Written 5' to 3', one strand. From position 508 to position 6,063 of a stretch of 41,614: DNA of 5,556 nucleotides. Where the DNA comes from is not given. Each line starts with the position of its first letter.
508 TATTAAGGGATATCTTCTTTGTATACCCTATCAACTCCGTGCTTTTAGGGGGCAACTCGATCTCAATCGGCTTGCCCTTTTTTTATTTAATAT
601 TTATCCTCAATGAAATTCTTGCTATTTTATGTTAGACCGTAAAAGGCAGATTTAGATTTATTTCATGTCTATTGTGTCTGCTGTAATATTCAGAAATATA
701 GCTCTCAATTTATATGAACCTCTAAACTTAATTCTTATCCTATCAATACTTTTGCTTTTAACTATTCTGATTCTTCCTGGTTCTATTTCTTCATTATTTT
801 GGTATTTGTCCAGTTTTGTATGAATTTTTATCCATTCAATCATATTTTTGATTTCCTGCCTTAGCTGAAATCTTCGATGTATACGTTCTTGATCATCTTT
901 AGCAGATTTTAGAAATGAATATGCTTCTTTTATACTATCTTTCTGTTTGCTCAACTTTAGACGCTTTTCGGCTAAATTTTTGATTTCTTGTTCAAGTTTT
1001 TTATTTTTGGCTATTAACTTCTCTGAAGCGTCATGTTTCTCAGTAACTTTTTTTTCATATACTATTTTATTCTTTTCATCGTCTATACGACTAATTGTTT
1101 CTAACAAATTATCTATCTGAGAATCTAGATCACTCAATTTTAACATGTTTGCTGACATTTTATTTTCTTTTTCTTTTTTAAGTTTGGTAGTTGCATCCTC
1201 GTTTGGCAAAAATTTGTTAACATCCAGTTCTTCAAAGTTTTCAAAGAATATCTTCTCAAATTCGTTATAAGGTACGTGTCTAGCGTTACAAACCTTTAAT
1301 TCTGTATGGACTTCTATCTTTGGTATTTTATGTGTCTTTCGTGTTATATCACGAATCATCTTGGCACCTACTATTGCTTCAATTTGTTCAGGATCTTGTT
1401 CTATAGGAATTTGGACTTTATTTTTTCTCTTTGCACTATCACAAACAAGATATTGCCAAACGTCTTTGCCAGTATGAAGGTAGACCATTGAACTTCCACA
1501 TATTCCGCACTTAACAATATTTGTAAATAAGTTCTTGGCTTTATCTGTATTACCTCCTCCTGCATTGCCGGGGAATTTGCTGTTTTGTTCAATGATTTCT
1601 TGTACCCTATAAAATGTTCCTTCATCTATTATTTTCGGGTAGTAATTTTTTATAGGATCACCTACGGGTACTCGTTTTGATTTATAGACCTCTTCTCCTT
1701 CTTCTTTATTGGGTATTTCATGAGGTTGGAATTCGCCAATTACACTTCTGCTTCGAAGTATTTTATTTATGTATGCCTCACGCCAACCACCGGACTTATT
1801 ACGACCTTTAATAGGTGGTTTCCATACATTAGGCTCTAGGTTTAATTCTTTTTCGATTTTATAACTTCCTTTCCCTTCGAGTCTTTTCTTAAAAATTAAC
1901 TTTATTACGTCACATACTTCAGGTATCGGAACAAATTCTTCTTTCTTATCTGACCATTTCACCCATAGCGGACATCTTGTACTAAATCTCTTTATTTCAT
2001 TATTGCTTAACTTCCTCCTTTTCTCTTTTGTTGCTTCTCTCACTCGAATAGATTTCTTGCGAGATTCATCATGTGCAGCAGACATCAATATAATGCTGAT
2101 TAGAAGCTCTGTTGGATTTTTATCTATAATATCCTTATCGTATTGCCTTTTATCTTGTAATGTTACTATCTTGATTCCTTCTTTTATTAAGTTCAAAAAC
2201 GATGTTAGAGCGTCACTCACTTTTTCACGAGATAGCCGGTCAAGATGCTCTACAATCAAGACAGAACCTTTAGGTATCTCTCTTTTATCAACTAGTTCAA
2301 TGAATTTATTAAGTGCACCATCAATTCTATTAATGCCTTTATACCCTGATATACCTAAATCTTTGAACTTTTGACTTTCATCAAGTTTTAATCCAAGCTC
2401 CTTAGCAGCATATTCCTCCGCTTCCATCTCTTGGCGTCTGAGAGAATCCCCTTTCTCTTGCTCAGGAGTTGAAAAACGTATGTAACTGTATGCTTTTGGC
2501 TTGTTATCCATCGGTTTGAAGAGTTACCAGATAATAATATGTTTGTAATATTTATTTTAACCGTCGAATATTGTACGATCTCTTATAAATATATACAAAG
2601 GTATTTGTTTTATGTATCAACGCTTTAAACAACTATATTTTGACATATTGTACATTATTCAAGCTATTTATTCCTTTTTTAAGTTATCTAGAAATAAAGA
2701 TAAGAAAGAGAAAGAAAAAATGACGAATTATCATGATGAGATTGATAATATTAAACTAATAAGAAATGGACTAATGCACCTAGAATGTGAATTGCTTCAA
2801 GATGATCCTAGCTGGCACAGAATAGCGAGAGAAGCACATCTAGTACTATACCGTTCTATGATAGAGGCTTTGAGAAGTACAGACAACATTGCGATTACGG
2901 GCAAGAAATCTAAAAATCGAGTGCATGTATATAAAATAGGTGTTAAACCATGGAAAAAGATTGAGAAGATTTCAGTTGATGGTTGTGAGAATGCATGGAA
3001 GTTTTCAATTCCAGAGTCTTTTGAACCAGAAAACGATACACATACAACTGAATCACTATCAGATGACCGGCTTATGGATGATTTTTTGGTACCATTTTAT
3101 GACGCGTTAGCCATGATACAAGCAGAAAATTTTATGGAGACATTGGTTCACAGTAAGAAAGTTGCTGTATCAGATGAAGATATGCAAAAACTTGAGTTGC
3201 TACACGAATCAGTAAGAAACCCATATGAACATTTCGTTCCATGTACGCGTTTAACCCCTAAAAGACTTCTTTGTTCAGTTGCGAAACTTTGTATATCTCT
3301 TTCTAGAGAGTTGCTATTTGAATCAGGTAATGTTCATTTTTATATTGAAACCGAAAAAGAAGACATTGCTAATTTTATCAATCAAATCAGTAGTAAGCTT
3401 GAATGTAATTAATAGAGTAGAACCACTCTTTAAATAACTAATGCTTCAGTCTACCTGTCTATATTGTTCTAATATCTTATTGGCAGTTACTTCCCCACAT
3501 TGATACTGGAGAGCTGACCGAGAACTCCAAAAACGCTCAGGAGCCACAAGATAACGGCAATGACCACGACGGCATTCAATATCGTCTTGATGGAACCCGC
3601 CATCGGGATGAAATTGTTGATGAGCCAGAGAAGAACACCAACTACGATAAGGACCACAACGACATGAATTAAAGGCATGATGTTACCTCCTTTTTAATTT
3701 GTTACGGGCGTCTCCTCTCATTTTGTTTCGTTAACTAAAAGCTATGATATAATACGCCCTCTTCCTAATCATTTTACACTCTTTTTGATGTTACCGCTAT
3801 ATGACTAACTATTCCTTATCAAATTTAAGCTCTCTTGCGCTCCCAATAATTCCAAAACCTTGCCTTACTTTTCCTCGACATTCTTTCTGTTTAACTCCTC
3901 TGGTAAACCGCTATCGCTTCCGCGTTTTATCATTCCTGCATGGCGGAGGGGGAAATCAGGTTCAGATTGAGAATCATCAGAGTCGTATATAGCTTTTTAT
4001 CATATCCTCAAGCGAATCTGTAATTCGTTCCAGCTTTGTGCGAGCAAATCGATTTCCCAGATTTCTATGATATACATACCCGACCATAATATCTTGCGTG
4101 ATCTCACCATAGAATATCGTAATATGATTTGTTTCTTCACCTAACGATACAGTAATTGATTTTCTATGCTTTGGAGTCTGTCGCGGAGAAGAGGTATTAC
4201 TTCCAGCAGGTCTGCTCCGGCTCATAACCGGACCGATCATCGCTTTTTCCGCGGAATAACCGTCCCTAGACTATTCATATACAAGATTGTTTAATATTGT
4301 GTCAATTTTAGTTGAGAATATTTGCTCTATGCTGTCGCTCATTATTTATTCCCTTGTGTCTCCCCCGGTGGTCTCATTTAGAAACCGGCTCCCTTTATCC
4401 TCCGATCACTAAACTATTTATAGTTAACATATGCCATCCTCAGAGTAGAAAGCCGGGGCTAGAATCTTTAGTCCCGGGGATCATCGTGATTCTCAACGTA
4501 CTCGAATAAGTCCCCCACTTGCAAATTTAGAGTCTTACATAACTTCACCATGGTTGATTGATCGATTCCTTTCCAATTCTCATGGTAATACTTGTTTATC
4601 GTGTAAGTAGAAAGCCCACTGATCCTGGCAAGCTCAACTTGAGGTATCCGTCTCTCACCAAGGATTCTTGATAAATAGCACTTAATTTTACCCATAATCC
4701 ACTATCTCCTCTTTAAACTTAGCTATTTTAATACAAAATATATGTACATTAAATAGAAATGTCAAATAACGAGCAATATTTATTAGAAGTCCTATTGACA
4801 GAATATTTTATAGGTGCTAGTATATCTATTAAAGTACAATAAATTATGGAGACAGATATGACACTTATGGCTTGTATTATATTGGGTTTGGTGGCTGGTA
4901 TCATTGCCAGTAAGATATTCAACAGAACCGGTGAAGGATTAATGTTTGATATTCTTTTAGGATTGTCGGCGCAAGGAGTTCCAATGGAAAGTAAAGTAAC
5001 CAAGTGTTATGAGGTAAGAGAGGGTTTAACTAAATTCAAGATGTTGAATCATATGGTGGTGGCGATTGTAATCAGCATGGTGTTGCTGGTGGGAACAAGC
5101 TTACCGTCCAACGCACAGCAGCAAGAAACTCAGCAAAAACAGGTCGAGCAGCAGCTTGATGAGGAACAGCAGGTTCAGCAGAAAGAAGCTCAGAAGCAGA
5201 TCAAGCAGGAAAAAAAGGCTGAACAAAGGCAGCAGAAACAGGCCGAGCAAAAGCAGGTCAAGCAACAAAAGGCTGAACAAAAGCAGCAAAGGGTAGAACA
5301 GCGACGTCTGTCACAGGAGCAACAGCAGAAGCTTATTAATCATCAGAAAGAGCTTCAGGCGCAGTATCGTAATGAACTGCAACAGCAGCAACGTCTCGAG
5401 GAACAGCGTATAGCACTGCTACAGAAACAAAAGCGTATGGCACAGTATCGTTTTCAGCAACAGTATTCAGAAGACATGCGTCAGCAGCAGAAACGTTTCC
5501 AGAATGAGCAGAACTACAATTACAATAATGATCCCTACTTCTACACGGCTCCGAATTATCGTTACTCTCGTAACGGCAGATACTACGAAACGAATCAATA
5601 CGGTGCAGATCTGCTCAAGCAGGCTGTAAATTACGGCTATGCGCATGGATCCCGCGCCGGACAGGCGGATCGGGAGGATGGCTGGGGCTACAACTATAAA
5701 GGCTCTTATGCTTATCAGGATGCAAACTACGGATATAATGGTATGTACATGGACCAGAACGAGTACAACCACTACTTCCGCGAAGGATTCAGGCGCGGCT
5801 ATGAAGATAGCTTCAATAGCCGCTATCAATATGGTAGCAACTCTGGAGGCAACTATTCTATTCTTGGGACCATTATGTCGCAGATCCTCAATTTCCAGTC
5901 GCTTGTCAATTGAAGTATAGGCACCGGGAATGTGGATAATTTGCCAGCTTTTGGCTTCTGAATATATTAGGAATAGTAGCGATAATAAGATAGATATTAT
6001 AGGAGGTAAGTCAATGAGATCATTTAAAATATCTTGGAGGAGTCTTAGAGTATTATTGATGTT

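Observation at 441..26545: Long imperfect inverted repeats bracket a ~26 kb segment with a serine recombinase at one end and a plasmid-like module at the other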

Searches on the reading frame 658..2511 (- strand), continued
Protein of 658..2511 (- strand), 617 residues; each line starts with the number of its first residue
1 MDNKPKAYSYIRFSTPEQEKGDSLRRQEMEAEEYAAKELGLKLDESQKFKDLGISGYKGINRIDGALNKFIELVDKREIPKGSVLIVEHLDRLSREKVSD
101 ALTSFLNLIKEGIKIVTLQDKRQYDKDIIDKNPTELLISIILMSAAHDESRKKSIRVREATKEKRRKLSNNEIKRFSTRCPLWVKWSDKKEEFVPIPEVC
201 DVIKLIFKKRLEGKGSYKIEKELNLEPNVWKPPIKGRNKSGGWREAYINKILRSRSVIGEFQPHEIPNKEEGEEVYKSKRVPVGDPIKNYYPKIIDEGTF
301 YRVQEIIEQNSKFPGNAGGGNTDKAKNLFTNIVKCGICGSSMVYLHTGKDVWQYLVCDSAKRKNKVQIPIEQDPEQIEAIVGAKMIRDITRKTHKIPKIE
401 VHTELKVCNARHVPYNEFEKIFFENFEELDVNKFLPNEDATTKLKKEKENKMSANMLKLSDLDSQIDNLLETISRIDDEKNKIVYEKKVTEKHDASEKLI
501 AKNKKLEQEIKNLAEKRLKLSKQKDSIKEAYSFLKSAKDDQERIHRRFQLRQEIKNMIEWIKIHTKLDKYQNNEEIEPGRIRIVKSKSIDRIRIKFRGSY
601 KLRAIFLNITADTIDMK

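Call 63: find_encoding_contigs(protein=P0013, flank=10000, max_places=1)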
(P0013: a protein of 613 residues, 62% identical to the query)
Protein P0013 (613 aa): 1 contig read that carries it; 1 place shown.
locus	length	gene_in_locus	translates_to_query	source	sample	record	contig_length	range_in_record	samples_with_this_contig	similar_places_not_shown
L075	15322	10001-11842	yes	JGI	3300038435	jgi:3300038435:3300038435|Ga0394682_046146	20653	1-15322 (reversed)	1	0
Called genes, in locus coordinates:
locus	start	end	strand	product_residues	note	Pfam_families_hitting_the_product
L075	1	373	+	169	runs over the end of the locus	-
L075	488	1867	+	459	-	PF02321:OEP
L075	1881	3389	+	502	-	PF25971:CzcB_N, PF25917:BSH_RND (weak), PF25973:BSH_CzcB, PF25893:HH_CzcB, PF25954:Beta-barrel_RND_2, PF25975:CzcB_C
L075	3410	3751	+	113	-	PF00543:P-II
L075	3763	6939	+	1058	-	PF00873:ACR_tran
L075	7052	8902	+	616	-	PF00122:E1-E2_ATPase, PF00702:Hydrolase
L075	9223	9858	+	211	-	PF00589:Phage_integrase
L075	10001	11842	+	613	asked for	PF00239:Resolvase, PF07508:Recombinase, PF13408:Zn_ribbon_recom (faint)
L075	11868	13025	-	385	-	PF19952:DUF6414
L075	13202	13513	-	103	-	PF17862:AAA_lid_3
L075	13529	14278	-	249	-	PF05496:RuvB_N, PF00004:AAA, PF07724:AAA_2 (weak), PF07728:AAA_5 (faint)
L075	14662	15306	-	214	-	PF05362:Lon_C (weak), PF13541:ChlI, PF01078:Mg_chelatase (weak)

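Call 73: search_solved_structures(query=window:658-2511:-, max_evalue=0.00001, show_alignments=1)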
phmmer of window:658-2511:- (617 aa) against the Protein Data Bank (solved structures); distinct sequences matched with E-value up to 0.00001: 0.

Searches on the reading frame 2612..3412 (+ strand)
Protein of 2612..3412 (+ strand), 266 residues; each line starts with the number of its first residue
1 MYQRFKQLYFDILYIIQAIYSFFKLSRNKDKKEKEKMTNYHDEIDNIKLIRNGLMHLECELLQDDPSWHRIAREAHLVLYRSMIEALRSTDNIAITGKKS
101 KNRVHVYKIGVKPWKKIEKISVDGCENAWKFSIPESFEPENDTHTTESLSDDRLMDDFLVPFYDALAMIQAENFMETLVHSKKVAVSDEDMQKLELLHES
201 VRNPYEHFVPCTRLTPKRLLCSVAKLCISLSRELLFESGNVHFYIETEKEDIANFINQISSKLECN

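Call 6: search_protein_families(library=pfam, proteins=[window:2612-3412:+], max_evalue=0.01)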
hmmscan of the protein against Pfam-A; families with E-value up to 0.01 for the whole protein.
window:2612-3412:+ (266 aa): 0 families

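Call 58: search_protein_families(library=phrogs, proteins=[window:2612-3412:+], max_evalue=0.001)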
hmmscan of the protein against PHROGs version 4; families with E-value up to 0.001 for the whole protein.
window:2612-3412:+ (266 aa): 0 families

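Call 59: search_protein_families(library=ncbifam, proteins=[window:2612-3412:+], max_evalue=0.001)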
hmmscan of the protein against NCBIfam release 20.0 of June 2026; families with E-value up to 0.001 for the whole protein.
window:2612-3412:+ (266 aa): 0 families

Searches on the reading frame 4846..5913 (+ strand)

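Call 6: search_protein_families(library=pfam, proteins=[window:4846-5913:+], max_evalue=0.01)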
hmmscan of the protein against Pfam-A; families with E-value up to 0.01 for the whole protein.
window:4846-5913:+ (355 aa): 0 families

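Call 58: search_protein_families(library=phrogs, proteins=[window:4846-5913:+], max_evalue=0.001)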
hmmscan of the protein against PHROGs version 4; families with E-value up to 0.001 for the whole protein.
window:4846-5913:+ (355 aa): 0 families

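Call 59: search_protein_families(library=ncbifam, proteins=[window:4846-5913:+], max_evalue=0.001)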
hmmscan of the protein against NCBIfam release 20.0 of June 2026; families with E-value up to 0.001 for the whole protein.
window:4846-5913:+ (355 aa): 1 family
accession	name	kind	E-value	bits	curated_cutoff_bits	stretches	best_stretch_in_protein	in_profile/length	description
NF047351.1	lipase_YSIRK_Sa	exception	0.00014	20.3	650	1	70-222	14-164/704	YSIRK-targeted triacylglycerol lipase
